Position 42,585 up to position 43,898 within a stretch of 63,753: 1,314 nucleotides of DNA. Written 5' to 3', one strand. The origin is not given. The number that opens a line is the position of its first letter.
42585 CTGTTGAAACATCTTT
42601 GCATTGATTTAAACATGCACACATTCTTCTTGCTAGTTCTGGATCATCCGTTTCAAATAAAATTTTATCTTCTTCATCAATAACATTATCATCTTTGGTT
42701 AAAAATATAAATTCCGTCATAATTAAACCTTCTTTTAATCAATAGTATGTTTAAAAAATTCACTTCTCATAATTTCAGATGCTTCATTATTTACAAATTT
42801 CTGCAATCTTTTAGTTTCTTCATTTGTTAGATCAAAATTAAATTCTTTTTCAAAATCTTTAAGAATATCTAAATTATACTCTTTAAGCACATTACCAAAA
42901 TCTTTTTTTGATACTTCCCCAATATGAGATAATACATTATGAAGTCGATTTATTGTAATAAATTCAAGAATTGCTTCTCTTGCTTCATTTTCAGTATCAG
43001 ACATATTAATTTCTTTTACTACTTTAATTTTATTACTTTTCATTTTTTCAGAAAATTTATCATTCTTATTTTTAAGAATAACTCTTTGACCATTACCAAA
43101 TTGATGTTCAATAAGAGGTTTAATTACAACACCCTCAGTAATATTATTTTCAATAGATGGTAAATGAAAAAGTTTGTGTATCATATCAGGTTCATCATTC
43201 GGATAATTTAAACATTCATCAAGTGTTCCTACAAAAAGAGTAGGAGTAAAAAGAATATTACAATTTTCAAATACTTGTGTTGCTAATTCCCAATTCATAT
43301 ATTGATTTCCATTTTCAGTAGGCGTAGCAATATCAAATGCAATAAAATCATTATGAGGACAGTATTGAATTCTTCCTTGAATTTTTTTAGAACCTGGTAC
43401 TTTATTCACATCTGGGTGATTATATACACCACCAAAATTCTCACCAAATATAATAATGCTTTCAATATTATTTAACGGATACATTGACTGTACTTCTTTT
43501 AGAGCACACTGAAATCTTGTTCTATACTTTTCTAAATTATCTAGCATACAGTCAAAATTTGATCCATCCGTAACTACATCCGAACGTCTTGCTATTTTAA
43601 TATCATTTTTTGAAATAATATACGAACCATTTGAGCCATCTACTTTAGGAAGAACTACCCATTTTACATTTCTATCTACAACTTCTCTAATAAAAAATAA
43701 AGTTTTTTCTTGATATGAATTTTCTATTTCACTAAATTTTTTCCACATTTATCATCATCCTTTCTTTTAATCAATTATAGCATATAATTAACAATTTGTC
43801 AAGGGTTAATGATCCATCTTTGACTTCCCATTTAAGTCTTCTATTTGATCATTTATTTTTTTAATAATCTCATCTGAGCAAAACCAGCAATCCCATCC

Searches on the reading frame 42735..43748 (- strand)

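Call 84: search_protein_families(library=pfam, max_evalue=0.001, proteins=[window:42735-43748:-])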
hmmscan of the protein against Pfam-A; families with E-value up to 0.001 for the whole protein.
window:42735-43748:- (337 aa): 2 families
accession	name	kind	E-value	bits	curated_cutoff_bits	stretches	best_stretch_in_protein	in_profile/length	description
PF09414.15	RNA_ligase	-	2e-17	64.3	27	1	29-226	2-169/171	RNA ligase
PF18043.6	T4_Rnl2_C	-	8.1e-16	58.6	27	1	250-324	4-81/82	T4 RNA ligase 2 C-terminal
